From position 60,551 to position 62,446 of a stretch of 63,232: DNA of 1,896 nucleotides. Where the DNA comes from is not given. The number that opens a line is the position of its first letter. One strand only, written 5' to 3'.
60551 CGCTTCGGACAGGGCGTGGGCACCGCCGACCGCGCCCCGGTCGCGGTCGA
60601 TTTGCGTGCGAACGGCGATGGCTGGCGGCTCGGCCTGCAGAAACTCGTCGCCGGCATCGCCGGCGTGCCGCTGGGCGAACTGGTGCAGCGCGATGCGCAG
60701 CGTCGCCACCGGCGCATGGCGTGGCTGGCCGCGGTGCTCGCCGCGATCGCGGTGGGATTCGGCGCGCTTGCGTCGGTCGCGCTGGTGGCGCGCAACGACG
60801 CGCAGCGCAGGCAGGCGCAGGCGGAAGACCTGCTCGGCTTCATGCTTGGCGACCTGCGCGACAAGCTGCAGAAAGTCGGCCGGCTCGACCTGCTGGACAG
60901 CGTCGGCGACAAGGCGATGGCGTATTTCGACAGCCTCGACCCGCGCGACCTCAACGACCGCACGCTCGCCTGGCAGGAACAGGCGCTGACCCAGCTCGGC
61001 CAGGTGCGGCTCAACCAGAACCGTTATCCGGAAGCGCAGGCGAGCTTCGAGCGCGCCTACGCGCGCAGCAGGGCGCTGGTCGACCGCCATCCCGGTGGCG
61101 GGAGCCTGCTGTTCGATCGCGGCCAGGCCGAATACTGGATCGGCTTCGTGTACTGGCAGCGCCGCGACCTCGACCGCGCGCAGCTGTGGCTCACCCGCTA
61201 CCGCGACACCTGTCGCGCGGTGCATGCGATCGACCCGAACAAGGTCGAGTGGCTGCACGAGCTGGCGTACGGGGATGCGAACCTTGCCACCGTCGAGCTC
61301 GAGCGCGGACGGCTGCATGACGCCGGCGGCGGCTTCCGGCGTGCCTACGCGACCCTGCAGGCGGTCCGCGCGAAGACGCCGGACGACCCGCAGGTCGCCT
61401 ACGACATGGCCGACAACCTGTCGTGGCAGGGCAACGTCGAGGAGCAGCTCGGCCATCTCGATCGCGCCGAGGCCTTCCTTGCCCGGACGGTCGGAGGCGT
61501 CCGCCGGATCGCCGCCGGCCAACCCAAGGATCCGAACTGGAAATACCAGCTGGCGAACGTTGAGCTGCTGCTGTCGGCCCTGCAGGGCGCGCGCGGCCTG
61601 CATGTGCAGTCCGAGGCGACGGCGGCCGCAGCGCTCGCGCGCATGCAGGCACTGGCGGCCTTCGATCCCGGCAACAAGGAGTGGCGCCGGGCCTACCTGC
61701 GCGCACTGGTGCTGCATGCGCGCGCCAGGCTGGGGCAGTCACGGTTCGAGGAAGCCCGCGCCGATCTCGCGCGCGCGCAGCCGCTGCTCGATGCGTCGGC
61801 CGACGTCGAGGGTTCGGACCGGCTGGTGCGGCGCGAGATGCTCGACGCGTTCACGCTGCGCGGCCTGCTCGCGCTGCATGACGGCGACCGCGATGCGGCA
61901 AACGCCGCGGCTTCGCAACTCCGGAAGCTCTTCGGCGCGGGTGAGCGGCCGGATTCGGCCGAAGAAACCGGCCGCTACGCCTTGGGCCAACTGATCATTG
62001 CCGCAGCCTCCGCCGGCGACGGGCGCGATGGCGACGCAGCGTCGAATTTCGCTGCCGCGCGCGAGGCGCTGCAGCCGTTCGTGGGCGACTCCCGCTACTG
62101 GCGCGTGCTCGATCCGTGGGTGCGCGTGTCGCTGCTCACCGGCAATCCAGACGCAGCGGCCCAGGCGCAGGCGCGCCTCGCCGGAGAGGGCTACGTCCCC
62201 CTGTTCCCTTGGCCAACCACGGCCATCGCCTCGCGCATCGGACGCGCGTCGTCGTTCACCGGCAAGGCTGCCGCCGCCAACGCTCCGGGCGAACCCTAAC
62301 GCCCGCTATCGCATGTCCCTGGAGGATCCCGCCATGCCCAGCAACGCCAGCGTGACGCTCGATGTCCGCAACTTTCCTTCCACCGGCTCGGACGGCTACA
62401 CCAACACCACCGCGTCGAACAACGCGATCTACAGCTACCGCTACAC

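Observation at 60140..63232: Candidate TIR/SLOG nucleotide-signalling (Thoeris-like) module with a membrane-anchored TIR-TPR protein and an interposed unknown small protein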

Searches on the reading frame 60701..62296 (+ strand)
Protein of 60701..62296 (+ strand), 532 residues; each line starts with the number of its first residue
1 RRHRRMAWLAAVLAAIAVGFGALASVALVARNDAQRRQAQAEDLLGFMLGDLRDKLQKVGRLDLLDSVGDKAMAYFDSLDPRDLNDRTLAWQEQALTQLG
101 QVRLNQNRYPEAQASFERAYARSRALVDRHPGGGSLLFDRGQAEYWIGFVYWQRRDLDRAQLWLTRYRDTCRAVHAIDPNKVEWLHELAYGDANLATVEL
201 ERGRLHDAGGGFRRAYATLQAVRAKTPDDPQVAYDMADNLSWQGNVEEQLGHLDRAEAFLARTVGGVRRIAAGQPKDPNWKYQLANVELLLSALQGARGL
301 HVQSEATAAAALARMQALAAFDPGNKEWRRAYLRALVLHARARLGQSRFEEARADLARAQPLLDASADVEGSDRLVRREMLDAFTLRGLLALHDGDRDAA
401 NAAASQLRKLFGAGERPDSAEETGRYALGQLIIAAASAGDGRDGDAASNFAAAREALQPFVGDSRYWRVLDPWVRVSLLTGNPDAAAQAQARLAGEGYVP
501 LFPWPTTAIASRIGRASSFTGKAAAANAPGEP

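Call 123: search_protein_representatives(protein=window:60701-62296:+)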
Query: 532 residues. Proteins with E-value up to 0.001 (for the whole library): 4156; up to 1e-10: 2056; up to 1e-30: 607. The best 150 are listed.
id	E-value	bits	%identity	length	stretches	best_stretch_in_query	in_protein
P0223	4.8e-149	514.0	52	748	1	1-511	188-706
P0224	3.4e-91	323.2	37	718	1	1-506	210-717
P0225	2.9e-85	303.6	41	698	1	4-506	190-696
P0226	9.0e-84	298.7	41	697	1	1-508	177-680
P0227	1.9e-83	297.6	38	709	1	1-505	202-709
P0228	4.4e-81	289.8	37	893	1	4-507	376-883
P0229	1.0e-80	288.6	38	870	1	2-520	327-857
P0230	4.7e-80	286.4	38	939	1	26-511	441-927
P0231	1.7e-78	281.3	38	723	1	1-508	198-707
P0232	1.1e-77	278.6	38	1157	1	11-506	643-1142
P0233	9.8e-76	272.2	42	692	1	1-508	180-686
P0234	3.0e-75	270.6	37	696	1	1-508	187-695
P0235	7.4e-75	269.3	37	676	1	3-481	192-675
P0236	1.1e-74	268.7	40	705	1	1-498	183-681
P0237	1.2e-74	268.7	36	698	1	1-506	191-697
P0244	3.3e-70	253.9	34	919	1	2-515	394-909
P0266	7.5e-61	223.1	35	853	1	8-507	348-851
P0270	3.8e-59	217.4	31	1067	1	3-492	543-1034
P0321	2.2e-48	181.9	30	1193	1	7-498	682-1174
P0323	4.1e-48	181.1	34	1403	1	10-500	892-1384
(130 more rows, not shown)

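Call 124: search_protein_families(library=pfam, proteins=[P0228, P0229, P0230, P0232, P0244, P0270, P0323, P0321, P0266], max_evalue=0.0001)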
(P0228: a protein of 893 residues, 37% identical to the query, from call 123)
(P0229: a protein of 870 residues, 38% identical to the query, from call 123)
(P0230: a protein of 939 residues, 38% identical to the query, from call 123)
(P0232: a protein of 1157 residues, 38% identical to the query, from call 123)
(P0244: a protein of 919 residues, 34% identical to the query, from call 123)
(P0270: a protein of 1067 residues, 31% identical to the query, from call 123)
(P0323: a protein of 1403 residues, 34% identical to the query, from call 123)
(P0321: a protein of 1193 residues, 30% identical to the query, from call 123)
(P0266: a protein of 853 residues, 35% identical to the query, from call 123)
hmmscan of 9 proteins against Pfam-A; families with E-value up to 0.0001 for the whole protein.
P0228 (893 aa): 11 families
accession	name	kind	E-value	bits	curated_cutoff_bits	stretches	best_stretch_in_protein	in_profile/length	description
PF00069.31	Pkinase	-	1.1e-45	156.5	31.7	1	87-363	1-257/263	Protein kinase domain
PF07714.23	PK_Tyr_Ser-Thr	-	5.2e-36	124.7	23.1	2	89-265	3-182/258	Protein tyrosine and serine/threonine kinase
PF07719.23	TPR_2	-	1.1e-10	41.3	27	0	467-495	1-29/34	Tetratricopeptide repeat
PF14559.12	TPR_19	-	7e-10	39.5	25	0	729-765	6-42/68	Tetratricopeptide repeat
PF13424.12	TPR_12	-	3e-09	37.4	30.1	0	458-495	36-73/77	Tetratricopeptide repeat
PF13181.12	TPR_8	-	4.2e-09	36.3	25.7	0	467-494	1-28/34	Tetratricopeptide repeat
PF13428.12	TPR_14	-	6.2e-09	36.1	23.5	0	670-706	5-41/44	Tetratricopeptide repeat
PF00515.34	TPR_1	-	1.9e-07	31.1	27.8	0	467-493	1-27/34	Tetratricopeptide repeat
PF03109.22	ABC1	-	1.8e-05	24.4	22.9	1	158-240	141-224/244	ABC1 atypical kinase-like domain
PF13414.12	TPR_11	-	2e-05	24.6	26.8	0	474-493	1-20/42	TPR repeat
PF13432.12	TPR_16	-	3.3e-05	24.7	32.7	0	473-518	3-41/65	Tetratricopeptide repeat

P0229 (870 aa): 4 families
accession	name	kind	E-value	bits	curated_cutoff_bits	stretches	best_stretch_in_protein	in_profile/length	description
PF00069.31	Pkinase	-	2e-44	152.4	31.7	1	43-296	1-257/263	Protein kinase domain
PF07714.23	PK_Tyr_Ser-Thr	-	1.7e-28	100.1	23.1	1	44-291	2-249/258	Protein tyrosine and serine/threonine kinase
PF07719.23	TPR_2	-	5.1e-06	26.6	27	0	573-596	1-24/34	Tetratricopeptide repeat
PF00515.34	TPR_1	-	4.6e-05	23.5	27.8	0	573-595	1-23/34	Tetratricopeptide repeat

P0230 (939 aa): 2 families
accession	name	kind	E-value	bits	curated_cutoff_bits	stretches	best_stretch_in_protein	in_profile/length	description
PF00069.31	Pkinase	-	1.6e-43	149.5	31.7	1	86-377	1-259/263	Protein kinase domain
PF07714.23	PK_Tyr_Ser-Thr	-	1.3e-27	97.2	23.1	1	87-318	2-227/258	Protein tyrosine and serine/threonine kinase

P0232 (1157 aa): 2 families
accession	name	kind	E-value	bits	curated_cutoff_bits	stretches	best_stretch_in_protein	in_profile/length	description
PF20703.3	nSTAND1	-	2.8e-91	307.5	27.1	1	160-587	1-378/379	Novel STAND NTPase 1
PF13191.12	AAA_16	-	1.5e-06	29.3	32.6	1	175-329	2-143/167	AAA ATPase domain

P0244 (919 aa): 8 families
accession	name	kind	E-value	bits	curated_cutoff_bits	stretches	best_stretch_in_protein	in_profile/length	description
PF00069.31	Pkinase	-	1.1e-43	150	31.7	2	92-234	4-147/263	Protein kinase domain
PF07714.23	PK_Tyr_Ser-Thr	-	8.4e-31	107.6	23.1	2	90-235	2-152/258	Protein tyrosine and serine/threonine kinase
PF07719.23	TPR_2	-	2.7e-09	36.9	27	0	580-604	1-25/34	Tetratricopeptide repeat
PF13424.12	TPR_12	-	1.8e-08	34.9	30.1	0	582-658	5-75/77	Tetratricopeptide repeat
PF00515.34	TPR_1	-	4.8e-08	32.9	27.8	0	484-512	1-29/34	Tetratricopeptide repeat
PF01636.29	APH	-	3.3e-06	27.5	23.2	0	202-233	166-198/239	Phosphotransferase enzyme family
PF13181.12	TPR_8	-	5.2e-06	26.7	25.7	0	583-604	4-25/34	Tetratricopeptide repeat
PF03109.22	ABC1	-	2e-05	24.3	22.9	1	160-233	141-215/244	ABC1 atypical kinase-like domain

P0270 (1067 aa): 11 families
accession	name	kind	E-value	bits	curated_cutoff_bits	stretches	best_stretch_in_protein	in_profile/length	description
PF00069.31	Pkinase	-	4.5e-29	102.1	31.7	1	250-465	4-194/263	Protein kinase domain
PF07719.23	TPR_2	-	4.8e-20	70.4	27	0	634-663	2-31/34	Tetratricopeptide repeat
PF07714.23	PK_Tyr_Ser-Thr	-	5.2e-16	59.2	23.1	1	250-461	4-197/258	Protein tyrosine and serine/threonine kinase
PF00515.34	TPR_1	-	3.6e-15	55.5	27.8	0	634-662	2-30/34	Tetratricopeptide repeat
PF13424.12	TPR_12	-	3.8e-15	56.3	30.1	1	633-712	3-76/77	Tetratricopeptide repeat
PF13432.12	TPR_16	-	2.2e-11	44.4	32.7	0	894-946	11-56/65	Tetratricopeptide repeat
PF13181.12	TPR_8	-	2.1e-10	40.4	25.7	0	634-660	2-28/34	Tetratricopeptide repeat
PF13374.12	TPR_10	-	1e-08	35.4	27.5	0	733-767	6-41/42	Tetratricopeptide repeat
PF13176.12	TPR_7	-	3.5e-08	33.3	27.9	0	731-764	1-34/36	Tetratricopeptide repeat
PF13174.12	TPR_6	-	1.6e-07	31.9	26.3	0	634-658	1-25/33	Tetratricopeptide repeat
PF13371.12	TPR_9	-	8.9e-05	22.9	35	1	701-750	8-57/73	Tetratricopeptide repeat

P0323 (1403 aa): 8 families
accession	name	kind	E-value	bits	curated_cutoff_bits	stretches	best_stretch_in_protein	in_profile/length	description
PF00069.31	Pkinase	-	8.1e-75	252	31.7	2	9-271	1-258/263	Protein kinase domain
PF07714.23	PK_Tyr_Ser-Thr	-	2.7e-47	161.7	23.1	2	11-271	3-255/258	Protein tyrosine and serine/threonine kinase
PF07719.23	TPR_2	-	7.9e-09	35.4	27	0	1072-1099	2-29/34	Tetratricopeptide repeat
PF13424.12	TPR_12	-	9.2e-09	35.8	30.1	0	975-1026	3-55/77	Tetratricopeptide repeat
PF13181.12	TPR_8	-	5.8e-07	29.6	25.7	0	1073-1102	3-32/34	Tetratricopeptide repeat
PF06293.20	Kdo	-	8.5e-06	25.8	21.3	0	31-160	35-175/207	Lipopolysaccharide kinase (Kdo/WaaP) family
PF03109.22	ABC1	-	9e-06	25.4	22.9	0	55-158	120-218/244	ABC1 atypical kinase-like domain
PF00515.34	TPR_1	-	1.7e-05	24.9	27.8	0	1072-1101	2-31/34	Tetratricopeptide repeat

P0321 (1193 aa): 12 families
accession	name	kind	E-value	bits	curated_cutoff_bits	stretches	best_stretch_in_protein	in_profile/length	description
PF20703.3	nSTAND1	-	4.7e-96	323.1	27.1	1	207-633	1-376/379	Novel STAND NTPase 1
PF07719.23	TPR_2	-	2e-14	52.9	27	0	767-796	1-30/34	Tetratricopeptide repeat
PF13424.12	TPR_12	-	1.8e-12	47.7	30.1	0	767-823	3-60/77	Tetratricopeptide repeat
PF13374.12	TPR_10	-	4.2e-11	42.9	27.5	0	867-898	6-37/42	Tetratricopeptide repeat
PF14559.12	TPR_19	-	1e-09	39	25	0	785-823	2-40/68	Tetratricopeptide repeat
PF13191.12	AAA_16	-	1.1e-09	39.5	32.6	1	222-394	2-156/167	AAA ATPase domain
PF13181.12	TPR_8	-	1.1e-09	38.1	25.7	0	816-847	2-33/34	Tetratricopeptide repeat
PF13414.12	TPR_11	-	2.1e-07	31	26.8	0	774-822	1-42/42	TPR repeat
PF13428.12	TPR_14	-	1.9e-06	28.5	23.5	0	769-816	3-43/44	Tetratricopeptide repeat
PF13432.12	TPR_16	-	8.1e-06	26.6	32.7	0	774-823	4-46/65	Tetratricopeptide repeat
PF00515.34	TPR_1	-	1.2e-05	25.3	27.8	0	817-844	3-30/34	Tetratricopeptide repeat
PF24575.1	TPR_Slam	-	4.1e-05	24.4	35.2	0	1003-1035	43-75/104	Surface lipoprotein assembly modifier, N-terminal TPR repeats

P0266 (853 aa): 8 families
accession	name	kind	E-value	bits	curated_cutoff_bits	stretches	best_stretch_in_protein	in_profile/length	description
PF00069.31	Pkinase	-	2.9e-38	132.2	31.7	1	18-230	1-200/263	Protein kinase domain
PF07714.23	PK_Tyr_Ser-Thr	-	7.8e-28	97.9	23.1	1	20-237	3-214/258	Protein tyrosine and serine/threonine kinase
PF07719.23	TPR_2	-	1.6e-08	34.5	27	0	583-608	5-30/34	Tetratricopeptide repeat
PF17874.7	TPR_MalT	-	5.5e-08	32.9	45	1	477-634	33-173/336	MalT-like TPR region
PF13424.12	TPR_12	-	1.1e-07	32.4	30.1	0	531-610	2-76/77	Tetratricopeptide repeat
PF00515.34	TPR_1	-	8.8e-07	28.9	27.8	0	583-605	5-27/34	Tetratricopeptide repeat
PF03109.22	ABC1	-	5.9e-06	26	22.9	1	88-170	139-218/244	ABC1 atypical kinase-like domain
PF13432.12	TPR_16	-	4.2e-05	24.4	32.7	0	648-702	11-58/65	Tetratricopeptide repeat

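Call 125: find_encoding_contigs(protein=P0228, flank=4000, max_places=3)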
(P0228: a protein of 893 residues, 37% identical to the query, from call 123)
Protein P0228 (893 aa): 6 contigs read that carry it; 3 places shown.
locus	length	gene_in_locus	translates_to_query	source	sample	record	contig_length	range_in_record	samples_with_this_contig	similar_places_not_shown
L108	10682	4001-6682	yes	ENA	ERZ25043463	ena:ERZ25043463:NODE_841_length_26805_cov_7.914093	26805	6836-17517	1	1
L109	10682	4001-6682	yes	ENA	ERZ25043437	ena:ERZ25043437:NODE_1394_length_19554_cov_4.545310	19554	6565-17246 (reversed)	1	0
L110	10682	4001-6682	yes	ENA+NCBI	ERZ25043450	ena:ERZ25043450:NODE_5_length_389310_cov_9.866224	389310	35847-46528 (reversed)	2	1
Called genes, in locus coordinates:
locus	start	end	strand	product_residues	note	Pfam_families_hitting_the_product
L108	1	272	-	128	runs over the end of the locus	PF01850:PIN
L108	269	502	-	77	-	PF02604:PhdYeFM_antitox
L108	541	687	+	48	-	-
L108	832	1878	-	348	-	-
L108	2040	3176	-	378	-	-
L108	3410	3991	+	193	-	PF07638:Sigma70_ECF, PF08281:Sigma70_r4_2 (weak), PF04545:Sigma70_r4 (weak)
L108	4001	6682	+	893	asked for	PF00069:Pkinase, PF07714:PK_Tyr_Ser-Thr, PF03109:ABC1 (weak), PF13424:TPR_12 (faint), PF07714:PK_Tyr_Ser-Thr (weak), PF00515:TPR_1 (faint), PF07719:TPR_2 (faint), PF13181:TPR_8 (faint), +3 more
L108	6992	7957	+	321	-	-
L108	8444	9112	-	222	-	-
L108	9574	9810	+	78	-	PF04014:MazE_antitoxin, PF15937:PrlF_antitoxin (weak)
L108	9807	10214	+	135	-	PF01850:PIN (weak)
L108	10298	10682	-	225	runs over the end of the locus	-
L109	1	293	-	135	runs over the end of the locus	PF01850:PIN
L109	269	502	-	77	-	PF02604:PhdYeFM_antitox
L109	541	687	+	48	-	-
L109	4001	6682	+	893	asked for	PF00069:Pkinase, PF07714:PK_Tyr_Ser-Thr, PF03109:ABC1 (weak), PF13424:TPR_12 (faint), PF07714:PK_Tyr_Ser-Thr (weak), PF00515:TPR_1 (faint), PF07719:TPR_2 (faint), PF13181:TPR_8 (faint), +3 more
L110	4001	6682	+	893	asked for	PF00069:Pkinase, PF07714:PK_Tyr_Ser-Thr, PF03109:ABC1 (weak), PF13424:TPR_12 (faint), PF07714:PK_Tyr_Ser-Thr (weak), PF00515:TPR_1 (faint), PF07719:TPR_2 (faint), PF13181:TPR_8 (faint), +3 more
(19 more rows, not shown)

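Call 127: find_encoding_contigs(protein=P0230, flank=3000, max_places=1)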
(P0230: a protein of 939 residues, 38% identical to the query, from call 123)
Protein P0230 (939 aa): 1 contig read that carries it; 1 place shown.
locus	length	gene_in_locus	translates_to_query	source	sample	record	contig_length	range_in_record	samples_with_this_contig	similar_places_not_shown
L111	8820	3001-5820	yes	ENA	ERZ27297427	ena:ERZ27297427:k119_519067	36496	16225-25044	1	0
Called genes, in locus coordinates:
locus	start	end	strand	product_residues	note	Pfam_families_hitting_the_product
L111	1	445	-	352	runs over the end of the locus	PF02615:Ldh_2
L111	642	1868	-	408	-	PF08240:ADH_N, PF16912:Glu_dehyd_C, PF00107:ADH_zinc_N, PF13602:ADH_zinc_N_2 (weak)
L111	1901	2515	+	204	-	PF07638:Sigma70_ECF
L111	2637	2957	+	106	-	-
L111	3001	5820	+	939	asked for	PF00069:Pkinase, PF07714:PK_Tyr_Ser-Thr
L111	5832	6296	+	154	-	-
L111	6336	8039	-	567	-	PF14716:HHH_8, PF02811:PHP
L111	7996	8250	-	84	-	-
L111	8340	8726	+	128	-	-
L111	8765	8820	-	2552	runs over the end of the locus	PF14252:DUF4347, PF17936:Big_6, PF19077:Big_13, PF17936:Big_6 (weak), PF19077:Big_13, PF07679:I-set, PF13895:Ig_2 (weak), PF13927:Ig_3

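Call 128: find_encoding_contigs(protein=P0232, flank=3000, max_places=1)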
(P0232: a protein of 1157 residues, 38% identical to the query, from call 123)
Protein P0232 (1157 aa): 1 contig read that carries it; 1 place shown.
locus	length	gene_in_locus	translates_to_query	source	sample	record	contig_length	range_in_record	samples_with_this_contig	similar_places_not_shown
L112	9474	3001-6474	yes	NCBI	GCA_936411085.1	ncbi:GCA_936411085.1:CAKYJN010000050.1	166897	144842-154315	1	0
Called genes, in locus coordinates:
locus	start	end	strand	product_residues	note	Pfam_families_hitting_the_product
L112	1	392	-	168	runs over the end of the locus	-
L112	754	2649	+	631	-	-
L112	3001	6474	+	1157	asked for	PF13191:AAA_16 (weak), PF20703:nSTAND1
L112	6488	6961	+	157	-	-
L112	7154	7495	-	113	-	PF00196:GerE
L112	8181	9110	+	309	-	PF07679:I-set (weak), PF13927:Ig_3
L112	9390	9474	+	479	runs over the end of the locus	-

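Call 129: find_encoding_contigs(protein=P0244, flank=3000, max_places=1)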
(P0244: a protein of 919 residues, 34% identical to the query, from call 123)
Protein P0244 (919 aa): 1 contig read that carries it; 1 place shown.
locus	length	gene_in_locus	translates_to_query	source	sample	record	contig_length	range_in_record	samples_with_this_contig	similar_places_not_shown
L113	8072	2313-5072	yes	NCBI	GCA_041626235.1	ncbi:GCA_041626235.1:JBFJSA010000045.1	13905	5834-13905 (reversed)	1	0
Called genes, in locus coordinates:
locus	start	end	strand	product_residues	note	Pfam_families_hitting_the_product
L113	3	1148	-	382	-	?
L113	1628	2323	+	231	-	PF07638:Sigma70_ECF, PF08281:Sigma70_r4_2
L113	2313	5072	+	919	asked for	PF00069:Pkinase, PF01636:APH (faint), PF07714:PK_Tyr_Ser-Thr, PF03109:ABC1 (weak), PF00069:Pkinase, PF07714:PK_Tyr_Ser-Thr (weak), PF00515:TPR_1 (faint), PF07719:TPR_2 (faint), +2 more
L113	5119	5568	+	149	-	-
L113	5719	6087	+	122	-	PF02604:PhdYeFM_antitox (faint)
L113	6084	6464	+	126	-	PF01850:PIN (weak)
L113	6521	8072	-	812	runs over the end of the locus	PF12704:MacB_PCD, PF02687:FtsX, PF12704:MacB_PCD, PF02687:FtsX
